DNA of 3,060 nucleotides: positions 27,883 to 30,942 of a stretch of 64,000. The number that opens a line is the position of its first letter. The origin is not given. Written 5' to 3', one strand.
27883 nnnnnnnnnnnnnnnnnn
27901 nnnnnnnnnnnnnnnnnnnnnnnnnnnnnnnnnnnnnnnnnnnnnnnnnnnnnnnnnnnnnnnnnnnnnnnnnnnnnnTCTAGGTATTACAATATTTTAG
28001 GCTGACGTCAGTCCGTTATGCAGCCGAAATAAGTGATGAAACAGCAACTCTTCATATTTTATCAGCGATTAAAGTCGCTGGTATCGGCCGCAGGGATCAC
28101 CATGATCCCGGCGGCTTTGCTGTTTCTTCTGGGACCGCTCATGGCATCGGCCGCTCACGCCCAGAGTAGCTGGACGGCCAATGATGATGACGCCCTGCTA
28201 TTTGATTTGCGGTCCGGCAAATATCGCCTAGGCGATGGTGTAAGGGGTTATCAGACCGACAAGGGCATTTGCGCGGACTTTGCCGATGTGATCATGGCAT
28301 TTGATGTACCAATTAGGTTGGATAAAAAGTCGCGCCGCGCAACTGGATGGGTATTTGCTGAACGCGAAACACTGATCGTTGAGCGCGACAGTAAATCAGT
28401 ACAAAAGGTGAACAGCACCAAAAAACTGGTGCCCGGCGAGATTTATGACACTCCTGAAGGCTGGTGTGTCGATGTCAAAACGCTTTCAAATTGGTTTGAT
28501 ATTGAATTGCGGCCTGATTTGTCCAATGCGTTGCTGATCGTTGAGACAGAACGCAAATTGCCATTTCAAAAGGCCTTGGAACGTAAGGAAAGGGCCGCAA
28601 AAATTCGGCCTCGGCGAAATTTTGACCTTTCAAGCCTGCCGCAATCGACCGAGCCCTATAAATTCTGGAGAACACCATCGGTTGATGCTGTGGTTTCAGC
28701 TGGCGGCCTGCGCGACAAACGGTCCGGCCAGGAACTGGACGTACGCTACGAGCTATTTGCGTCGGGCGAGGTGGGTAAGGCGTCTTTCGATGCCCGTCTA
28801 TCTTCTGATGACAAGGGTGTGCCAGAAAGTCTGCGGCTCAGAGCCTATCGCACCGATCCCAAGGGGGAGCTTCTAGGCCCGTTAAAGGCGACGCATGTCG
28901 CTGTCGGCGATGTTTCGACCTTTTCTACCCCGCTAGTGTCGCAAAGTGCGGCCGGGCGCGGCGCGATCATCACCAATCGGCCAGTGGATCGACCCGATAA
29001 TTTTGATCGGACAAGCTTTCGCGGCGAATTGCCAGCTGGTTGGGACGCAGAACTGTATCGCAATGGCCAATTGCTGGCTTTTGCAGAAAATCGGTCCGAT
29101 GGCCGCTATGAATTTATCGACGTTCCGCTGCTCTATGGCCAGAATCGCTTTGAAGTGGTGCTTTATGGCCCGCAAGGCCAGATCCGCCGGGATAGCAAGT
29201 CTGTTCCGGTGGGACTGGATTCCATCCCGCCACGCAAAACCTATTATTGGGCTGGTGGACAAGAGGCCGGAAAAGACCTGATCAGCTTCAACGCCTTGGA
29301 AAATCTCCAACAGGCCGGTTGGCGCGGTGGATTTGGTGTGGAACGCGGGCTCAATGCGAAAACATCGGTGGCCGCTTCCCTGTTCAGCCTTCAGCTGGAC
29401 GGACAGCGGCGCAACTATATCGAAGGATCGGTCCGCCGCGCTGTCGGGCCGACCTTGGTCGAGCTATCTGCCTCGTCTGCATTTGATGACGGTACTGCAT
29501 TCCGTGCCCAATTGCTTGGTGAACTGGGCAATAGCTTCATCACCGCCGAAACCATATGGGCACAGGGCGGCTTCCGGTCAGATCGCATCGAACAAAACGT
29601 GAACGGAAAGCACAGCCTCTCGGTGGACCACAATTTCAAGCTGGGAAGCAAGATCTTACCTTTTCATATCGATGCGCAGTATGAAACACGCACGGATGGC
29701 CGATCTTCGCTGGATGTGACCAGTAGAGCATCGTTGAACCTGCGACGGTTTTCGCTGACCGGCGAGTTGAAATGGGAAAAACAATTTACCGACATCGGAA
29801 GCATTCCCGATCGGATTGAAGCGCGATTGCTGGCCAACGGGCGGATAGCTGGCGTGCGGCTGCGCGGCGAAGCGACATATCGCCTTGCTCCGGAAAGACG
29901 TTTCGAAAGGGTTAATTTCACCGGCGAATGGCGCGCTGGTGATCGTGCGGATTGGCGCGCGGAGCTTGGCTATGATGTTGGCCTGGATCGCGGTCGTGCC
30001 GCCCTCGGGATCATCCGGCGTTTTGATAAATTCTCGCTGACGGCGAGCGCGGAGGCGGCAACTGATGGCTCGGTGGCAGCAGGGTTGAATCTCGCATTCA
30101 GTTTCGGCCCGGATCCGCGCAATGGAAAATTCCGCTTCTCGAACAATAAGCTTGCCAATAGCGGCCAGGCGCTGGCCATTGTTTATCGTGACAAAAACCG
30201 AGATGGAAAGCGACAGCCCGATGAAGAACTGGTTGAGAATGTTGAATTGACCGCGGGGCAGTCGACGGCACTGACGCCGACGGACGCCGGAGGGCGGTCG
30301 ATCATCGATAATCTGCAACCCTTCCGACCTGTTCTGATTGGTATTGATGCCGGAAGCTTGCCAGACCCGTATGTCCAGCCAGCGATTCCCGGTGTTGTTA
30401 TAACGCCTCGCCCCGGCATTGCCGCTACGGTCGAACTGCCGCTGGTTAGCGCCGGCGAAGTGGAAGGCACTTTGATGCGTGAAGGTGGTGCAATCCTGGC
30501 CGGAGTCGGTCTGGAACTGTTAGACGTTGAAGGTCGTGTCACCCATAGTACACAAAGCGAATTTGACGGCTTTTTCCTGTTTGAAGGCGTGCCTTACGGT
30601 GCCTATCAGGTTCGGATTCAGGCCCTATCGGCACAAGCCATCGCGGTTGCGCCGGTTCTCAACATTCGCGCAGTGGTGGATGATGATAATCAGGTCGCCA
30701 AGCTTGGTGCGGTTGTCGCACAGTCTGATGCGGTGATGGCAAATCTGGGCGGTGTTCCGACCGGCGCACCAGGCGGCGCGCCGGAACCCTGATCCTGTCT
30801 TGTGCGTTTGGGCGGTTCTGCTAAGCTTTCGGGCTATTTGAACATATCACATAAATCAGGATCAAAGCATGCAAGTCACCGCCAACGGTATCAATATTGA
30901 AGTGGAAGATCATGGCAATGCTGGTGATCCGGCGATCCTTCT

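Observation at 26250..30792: Uncharacterised chaperone-usher-like fibre operon built on a DUF4402-type subunit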

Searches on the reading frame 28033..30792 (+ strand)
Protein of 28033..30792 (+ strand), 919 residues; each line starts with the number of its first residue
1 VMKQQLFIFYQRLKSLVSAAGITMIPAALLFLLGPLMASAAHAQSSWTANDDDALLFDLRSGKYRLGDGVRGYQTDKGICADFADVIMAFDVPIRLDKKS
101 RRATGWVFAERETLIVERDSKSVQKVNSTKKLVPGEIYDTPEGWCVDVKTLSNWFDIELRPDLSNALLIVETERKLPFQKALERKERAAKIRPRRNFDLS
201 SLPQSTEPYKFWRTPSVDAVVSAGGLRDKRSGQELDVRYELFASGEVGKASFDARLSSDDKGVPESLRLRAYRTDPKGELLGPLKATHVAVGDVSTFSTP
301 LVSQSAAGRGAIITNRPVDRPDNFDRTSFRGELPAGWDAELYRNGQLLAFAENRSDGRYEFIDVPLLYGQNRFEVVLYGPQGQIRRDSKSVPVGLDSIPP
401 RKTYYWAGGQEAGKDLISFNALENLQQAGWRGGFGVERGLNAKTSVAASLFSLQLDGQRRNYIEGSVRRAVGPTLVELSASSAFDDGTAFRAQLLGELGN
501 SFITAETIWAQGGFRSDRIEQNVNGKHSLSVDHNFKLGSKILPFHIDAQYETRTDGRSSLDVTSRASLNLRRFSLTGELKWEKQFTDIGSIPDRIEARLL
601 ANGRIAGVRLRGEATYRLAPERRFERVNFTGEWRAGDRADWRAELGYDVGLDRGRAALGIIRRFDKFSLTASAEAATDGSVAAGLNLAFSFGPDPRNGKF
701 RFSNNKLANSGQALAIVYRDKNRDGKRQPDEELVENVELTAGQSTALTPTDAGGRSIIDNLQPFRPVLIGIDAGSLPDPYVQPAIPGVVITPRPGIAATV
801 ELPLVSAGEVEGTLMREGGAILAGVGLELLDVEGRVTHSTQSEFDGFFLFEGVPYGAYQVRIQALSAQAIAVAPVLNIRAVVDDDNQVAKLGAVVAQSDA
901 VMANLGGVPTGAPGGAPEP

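Call 3: search_protein_families(library=pfam, proteins=[window:28033-30792:+], max_evalue=1)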
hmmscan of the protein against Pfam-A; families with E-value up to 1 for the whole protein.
window:28033-30792:+ (919 aa): 5 families
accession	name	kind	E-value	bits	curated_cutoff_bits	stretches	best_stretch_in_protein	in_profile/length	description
PF13620.12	CarboxypepD_reg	-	3.6e-08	34.1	32.3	1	810-870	2-62/82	Carboxypeptidase regulatory-like domain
PF17210.9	SdrD_B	-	2.9e-07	31.1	29.7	2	822-864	24-66/112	SdrD B-like domain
PF17802.7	SpaA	-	0.0081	16.7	23.1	1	817-861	11-57/91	Prealbumin-like fold domain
PF25354.1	Ig_NUP210_16th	-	0.04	13.9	27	1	283-305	4-26/72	NUP210-like, Ig-like domain 16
PF09430.16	EMC7_beta-sandw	-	0.11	13.2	26.6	1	838-865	21-48/122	ER membrane protein complex subunit 7, beta-sandwich domain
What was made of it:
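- Closest known: Type 1 and P pilus ushers FimD/PapC. Different: The last domain is a Pfam-detectable CarboxypepD_reg/SdrD_B (transthyretin-like) domain (call 3).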

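Call 4: search_protein_families(library=ncbifam, proteins=[window:28033-30792:+], max_evalue=1)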
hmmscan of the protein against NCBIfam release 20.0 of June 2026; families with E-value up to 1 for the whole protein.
window:28033-30792:+ (919 aa): 2 families
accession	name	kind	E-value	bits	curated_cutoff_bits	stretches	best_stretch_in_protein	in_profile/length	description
TIGR01526.1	nadR_NMN_Atrans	equivalog_domain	0.095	11.9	341.15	1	123-213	63-151/325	nicotinamide-nucleotide adenylyltransferase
NF052345.1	S_layer_anammox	exception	0.25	8.6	1400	1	791-873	1297-1375/1596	Kustd1514 family S-layer glycoprotein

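Call 7: search_solved_structures(query=window:28033-30792:+, max_evalue=10)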
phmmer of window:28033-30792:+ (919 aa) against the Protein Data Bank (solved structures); distinct sequences matched with E-value up to 10: 5.
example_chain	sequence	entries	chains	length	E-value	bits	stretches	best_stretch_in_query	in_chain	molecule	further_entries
2q0y_A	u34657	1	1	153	0.83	10.9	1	802-843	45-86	GCN5-related N-acetyltransferase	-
7pwg_I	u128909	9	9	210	1.3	10.3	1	424-470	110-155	Ribosomal protein L10 | 60S ribosomal protein uL16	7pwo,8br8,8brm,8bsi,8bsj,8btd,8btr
8azw_g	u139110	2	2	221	1.7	9.9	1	424-470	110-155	uL16 (60S ribosomal protein L10)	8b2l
9vtg_LJ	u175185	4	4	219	1.7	9.9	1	424-470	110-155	60S ribosomal protein L10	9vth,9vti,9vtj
7qiw_L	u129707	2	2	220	2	9.7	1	424-470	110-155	60S ribosomal protein L10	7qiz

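Call 12: find_homologous_proteins(query=window:28033-30792:+, max_evalue=0.001)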
Query window:28033-30792:+ (919 aa): 2616 proteins with E <= 0.001 among 8000 candidates; the best 120 are listed.
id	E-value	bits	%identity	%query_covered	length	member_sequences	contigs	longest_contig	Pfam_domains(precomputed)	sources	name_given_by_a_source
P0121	0.0e+0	1857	92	96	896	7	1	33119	PF13620.13,PF17210.10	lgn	-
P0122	0.0e+0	1836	88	100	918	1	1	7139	PF13620.13,PF17210.10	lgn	-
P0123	0.0e+0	1832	87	100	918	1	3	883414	PF13620.13,PF17210.10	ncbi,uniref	ncbi:MAG: carboxypeptidase regulatory-like domain-containing protein [Parasphingorhabdus sp.]|uniref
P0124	0.0e+0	1820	87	100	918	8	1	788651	PF13620.13,PF17210.10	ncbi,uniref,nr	ncbi:carboxypeptidase regulatory-like domain-containing protein [Sphingorhabdus sp. EL138]|uniref:ca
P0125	0.0e+0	1817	87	100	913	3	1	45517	PF13620.13,PF17210.10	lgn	-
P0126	0.0e+0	1810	87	100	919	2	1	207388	PF13620.13,PF17210.10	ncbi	-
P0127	0.0e+0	1807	87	100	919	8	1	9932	PF13620.13,PF17210.10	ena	-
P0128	0.0e+0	1806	89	97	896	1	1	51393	PF13620.13,PF17210.10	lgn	-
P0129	0.0e+0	1801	88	97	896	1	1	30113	PF13620.13,PF17210.10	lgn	-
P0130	0.0e+0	1780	87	97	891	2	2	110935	PF13620.13,PF17210.10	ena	-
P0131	0.0e+0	1780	85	100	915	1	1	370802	PF13620.13,PF17210.10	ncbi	-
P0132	0.0e+0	1776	85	100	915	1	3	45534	PF13620.13,PF17210.10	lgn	-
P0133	0.0e+0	1776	85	100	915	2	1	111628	PF13620.13,PF17210.10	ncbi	-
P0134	0.0e+0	1762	85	100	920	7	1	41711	PF13620.13,PF17210.10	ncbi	-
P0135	0.0e+0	1759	84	100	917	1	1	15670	PF13620.13,PF17210.10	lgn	-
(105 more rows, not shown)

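Call 32: predict_structure(alignment_id=A2)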
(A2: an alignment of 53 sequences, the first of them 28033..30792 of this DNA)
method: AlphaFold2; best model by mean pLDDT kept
length: 919 residues; sequences in the alignment: 53
mean_pLDDT: 78.8   pTM: 0.60
mean pLDDT of the five models: 78.8, 78.4, 78.3, 74.3, 71.5
residues with pLDDT >= 90: 162; 70-90: 583; 50-70: 111; < 50: 63
segments of 3 or more residues with pLDDT < 50: 1-5, 11-45, 380-383, 902-911, 913-919
pLDDT, mean of each block of 10 residues (from residue 1): 47 44 35 31 50 81 79 86 78 60 62 76 81 83 84 85 86 72 62 56 67 82 83 84 84 86 85 79 84 83 83 80 72 63 79 60 83 72 62 82 90 75 73 92 93 89 94 92 91 92 94 87 91 85 91 91 88 85 87 91 80 90 90 76 86 86 81 86 85 85 82 87 77 86 68 86 80 74 80 83 83 87 89 84 87 81 86 85 81 80 43 44
secondary structure, 60 per line:
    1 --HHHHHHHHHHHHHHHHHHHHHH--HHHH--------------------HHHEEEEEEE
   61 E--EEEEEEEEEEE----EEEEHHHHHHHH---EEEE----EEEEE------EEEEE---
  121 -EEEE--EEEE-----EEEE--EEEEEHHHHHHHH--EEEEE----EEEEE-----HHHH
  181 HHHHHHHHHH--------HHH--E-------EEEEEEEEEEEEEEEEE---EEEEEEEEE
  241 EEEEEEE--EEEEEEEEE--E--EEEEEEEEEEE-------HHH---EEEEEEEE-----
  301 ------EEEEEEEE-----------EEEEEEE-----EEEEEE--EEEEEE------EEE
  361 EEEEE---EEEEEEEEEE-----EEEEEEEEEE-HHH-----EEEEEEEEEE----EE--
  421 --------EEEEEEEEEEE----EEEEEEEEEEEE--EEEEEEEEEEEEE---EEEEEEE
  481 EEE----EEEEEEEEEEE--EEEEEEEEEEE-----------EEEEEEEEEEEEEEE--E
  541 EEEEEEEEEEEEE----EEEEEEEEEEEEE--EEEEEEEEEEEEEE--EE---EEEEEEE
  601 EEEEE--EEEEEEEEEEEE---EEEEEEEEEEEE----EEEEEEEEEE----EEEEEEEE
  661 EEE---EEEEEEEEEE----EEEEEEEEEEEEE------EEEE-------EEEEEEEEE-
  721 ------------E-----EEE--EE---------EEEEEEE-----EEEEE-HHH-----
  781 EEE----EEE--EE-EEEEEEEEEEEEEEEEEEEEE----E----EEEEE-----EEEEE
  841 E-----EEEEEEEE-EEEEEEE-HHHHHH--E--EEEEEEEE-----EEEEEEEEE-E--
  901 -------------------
elements in order (helices of 4 or more, strands of 3 or more residues): H3-24 H27-30 E54-61 E64-74 E79-82 H83-90 E94-97 E102-106 E113-117 E122-125 E128-131 E137-140 E143-147 H148-155 E158-162 E167-171 H177-190 E212-228 E232-247 E250-258 E264-274 E288-295 E307-314 E326-332 E338-343 E346-351 E358-365 E369-378 E384-393 E403-412 E429-439 E444-455 E458-470 E474-483 E488-498 E501-511 E523-537 E540-553 E558-570 E573-586 E594-605 E608-619 E623-634 E639-648 E653-663 E667-676 E681-693 E700-703 E711-719 E739-741 E755-761 E767-771 E781-783 E788-790 E796-816 E826-830 E836-841 E847-854 E856-862 H864-869 E875-882 E888-896
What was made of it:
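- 28033..30792 (+): Outer-membrane usher, 919 aa from GTG 28033 or more likely 896 aa from ATG 28102. Domains: N-terminal domain 50-171, linker helix 177-190, barrel strands 212-314, plug 326-393, barrel strands 403-693, C-terminal domain 1 700-790, and transthyretin-like C-terminal domain 2 796-896. AF2 model pLDDT 78.8 (call 32).
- On Chaperone-usher pathway (generic): AF2 pLDDT 78.8, with 6 + 18 barrel strands flanking a beta-sandwich at 326-393 (call 32).
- Checked: The last one falls inside the predicted plug domain (residues 326-393, call 32).
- An N-terminal domain is followed by six barrel strands, a beta-sandwich insert, eighteen more barrel strands and two C-terminal beta domains (call 32).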

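Call 34: fold_search(model_id=the predicted structure, library=pdb)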
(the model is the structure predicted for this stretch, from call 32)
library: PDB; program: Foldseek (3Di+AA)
matches with E <= 10: 915; with E <= 0.001: 176
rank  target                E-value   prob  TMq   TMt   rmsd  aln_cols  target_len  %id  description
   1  9fw9_D                8.3e-28  1.00  0.41  0.54  16.1       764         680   12  Cryo-EM structure of the type 1 pilus assembly platform as part of the FimA-bound chaperone-usher pilus complex (FimDH (released 2025-06-04)
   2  3rfz_B                7.1e-27  1.00  0.42  0.48  24.9       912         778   12  Crystal structure of the FimD usher bound to its cognate FimC:FimH substrate (released 2011-06-01)
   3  3rfz_E                1.1e-26  1.00  0.42  0.49  24.6       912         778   12  Crystal structure of the FimD usher bound to its cognate FimC:FimH substrate (released 2011-06-01)
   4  9bog_D                3.8e-26  1.00  0.41  0.46  23.0       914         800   12  Structural basis for adhesin secretion by the outer-membrane usher in type 1 pili (released 2024-10-09)
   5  9fy9_D                4.6e-26  1.00  0.41  0.53  16.0       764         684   12  Cryo-EM structure of the type 1 chaperone-usher pilus FimD-tip complex (FimDHGFC) - Conformer 1 (released 2025-06-04)
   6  7lhg_C                1.5e-25  1.00  0.42  0.47  23.6       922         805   12  Cryo-EM structure of E. coli P pilus tip assembly intermediate PapC-PapD-PapK-PapG in the first conformation (released 2021-08-11)
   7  9fxs_D                1.8e-24  1.00  0.42  0.56  15.2       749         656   13  Cryo-EM structure of the type 1 pilus complex including pilus rod and FimI-bound assembly platform after incorporation (released 2025-06-04)
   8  9fx8_D                4.2e-24  1.00  0.42  0.56  15.1       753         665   13  Cryo-EM structure of the FimI-bound type 1 pilus assembly platform complex - Local refinement (released 2025-06-04)
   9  6e14_D                9.8e-24  1.00  0.41  0.46  24.5       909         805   12  Handover mechanism of the growing pilus by the bacterial outer membrane usher FimD (released 2018-10-17)
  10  9fxb_D                1.2e-23  1.00  0.39  0.54  14.8       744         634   13  Cryo-EM structure of the type 1 pilus assembly platform as part of the FimI-bound chaperone-usher pilus complex (FimDH (released 2025-06-04)
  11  7lhh_C                5.5e-23  1.00  0.40  0.45  23.0       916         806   12  Cryo-EM structure of E. coli P pilus tip assembly intermediate PapC-PapD-PapK-PapG in the second conformation (released 2021-08-11)
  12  7lhi_C                4.5e-20  1.00  0.42  0.52  24.8       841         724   12  Cryo-EM structure of E. coli P pilus tip assembly intermediate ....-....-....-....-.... (released 2021-08-11)
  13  6cd2_C                2.6e-17  1.00  0.32  0.38  15.8       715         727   11  Crystal structure of the PapC usher bound to the chaperone-adhesin PapD-PapG (released 2018-10-03)
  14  2vqi_B                4.2e-15  1.00  0.32  0.54   9.4       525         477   12  Structure of the P pilus usher (PapC) translocation pore (released 2008-05-27)
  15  2vqi_A                4.6e-15  1.00  0.30  0.50  10.0       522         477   12  Structure of the P pilus usher (PapC) translocation pore (released 2008-05-27)
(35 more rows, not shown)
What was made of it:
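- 28033..30792 (+): Foldseek PDB ranks 1-18 are all FimD/PapC, E 8e-28 to 4e-13, with up to 922 aligned columns; the next non-usher hit is at 3e-10 (call 34).
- On Chaperone-usher pathway (generic): Foldseek ranks 1-18 are FimD/PapC, E 8e-28 to 4e-13 (call 34).
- Closest known: Type 1 and P pilus ushers FimD/PapC. Same: They are the top 18 structural matches, E down to 8e-28 (calls 32, 34).
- All of the top 18 Foldseek PDB hits are FimD/PapC, at E 8e-28 to 4e-13 (call 34). The predicted domain order is usher-specific, and the Foldseek hits are exclusively ushers down to 4e-13 (calls 32, 34).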

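Call 50: search_protein_families(library=pfam, alignment_id=A2, max_evalue=0.1)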
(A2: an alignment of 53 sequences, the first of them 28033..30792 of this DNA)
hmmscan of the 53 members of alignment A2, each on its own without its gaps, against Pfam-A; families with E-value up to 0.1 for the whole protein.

A. member 1, window:28033-30792:+ (919 aa): 4 families
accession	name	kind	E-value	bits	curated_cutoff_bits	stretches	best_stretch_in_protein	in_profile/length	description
PF13620.12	CarboxypepD_reg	-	3.6e-08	34.1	32.3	1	810-870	2-62/82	Carboxypeptidase regulatory-like domain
PF17210.9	SdrD_B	-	2.9e-07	31.1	29.7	1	822-864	24-66/112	SdrD B-like domain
PF17802.7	SpaA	-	0.0081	16.7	23.1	1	817-861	11-57/91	Prealbumin-like fold domain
PF25354.1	Ig_NUP210_16th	-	0.04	13.9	27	1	283-305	4-26/72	NUP210-like, Ig-like domain 16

B. families by the number of members that match (of 53 scanned): 10 families
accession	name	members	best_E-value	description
PF17210.9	SdrD_B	53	3e-11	SdrD B-like domain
PF13620.12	CarboxypepD_reg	53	2e-10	Carboxypeptidase regulatory-like domain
PF17802.7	SpaA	51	1.6e-05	Prealbumin-like fold domain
PF09430.16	EMC7_beta-sandw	34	0.0069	ER membrane protein complex subunit 7, beta-sandwich domain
PF13715.12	CarbopepD_reg_2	17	0.0081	CarboxypepD_reg-like domain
PF11974.14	bMG3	13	0.0021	Bacterial alpha-2-macroglobulin MG3 domain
PF25354.1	Ig_NUP210_16th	5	0.012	NUP210-like, Ig-like domain 16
PF07495.19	Y_Y_Y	3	0.011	Y_Y_Y domain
PF23193.1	NOMO_3rd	1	0.031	NOMO third transthyretin-like domain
PF00577.26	Usher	1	0.061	Outer membrane usher protein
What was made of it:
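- On Chaperone-usher pathway (generic): Only 1 of 53 relatives reaches E=0.061 (call 50).
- The usher is not recognised by PF00577 (calls 3, 50).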

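Call 73: search_dna_similar(query=window:28102-30792:+, collection=plasmids, mode=protein, max_rows=15)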
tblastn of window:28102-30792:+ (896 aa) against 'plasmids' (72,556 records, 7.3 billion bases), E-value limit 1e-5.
Records with a match: 8; places in all: 8; records where one place covers at least 80% of the query: 6.
Best place of each record, by identity: <60% 8.
By first word of the organism name: Pseudoalteromonas 3; Novosphingobium 2; Polaromonas 2; Sphingopyxis 1.
By predicted mobility (MOB-suite, as given by PLSDB): conjugative 4; non-mobilizable 4.
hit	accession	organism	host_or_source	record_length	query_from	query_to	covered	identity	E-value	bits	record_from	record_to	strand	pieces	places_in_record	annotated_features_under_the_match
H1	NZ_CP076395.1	Sphingopyxis indica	Single cell,HCH dumpsite soil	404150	24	881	96%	53.9%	0e+0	880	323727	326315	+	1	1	carboxypeptidase regulatory-like domain-containing protein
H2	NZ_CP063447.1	Novosphingobium sp. ES2-1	mixed culture,activated sludge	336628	26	878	95%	26.1%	7e-46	187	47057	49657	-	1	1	hypothetical protein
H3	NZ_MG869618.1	Polaromonas sp. E5S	Ecology Glacier, King George Island, ...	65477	28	839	91%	27.3%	2e-73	271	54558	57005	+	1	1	carboxypeptidase-like regulatory domain-containing protein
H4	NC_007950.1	Polaromonas sp. JS666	-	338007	6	839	93%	26.3%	1e-64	245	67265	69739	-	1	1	carboxypeptidase-like regulatory domain-containing protein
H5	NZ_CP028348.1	Novosphingobium sp. THN1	cell culture,surface water of Lake Taihu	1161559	27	849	92%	24.8%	1e-59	229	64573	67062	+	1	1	record has no annotation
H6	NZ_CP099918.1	Pseudoalteromonas xiamenensis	Anadara tuberculosa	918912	67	850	88%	22.9%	3e-42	176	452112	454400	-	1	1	carboxypeptidase regulatory-like domain-containing protein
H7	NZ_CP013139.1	Pseudoalteromonas sp. Bsw20308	seawater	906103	261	859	67%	23.5%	3e-30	137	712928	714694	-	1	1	SdrD B-like domain-containing protein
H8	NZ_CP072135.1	Pseudoalteromonas xiamenensis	mangrove sediment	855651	66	850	58%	26.9%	4e-19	194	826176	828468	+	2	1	hypothetical protein | carboxypeptidase-like regulatory domain-containing protein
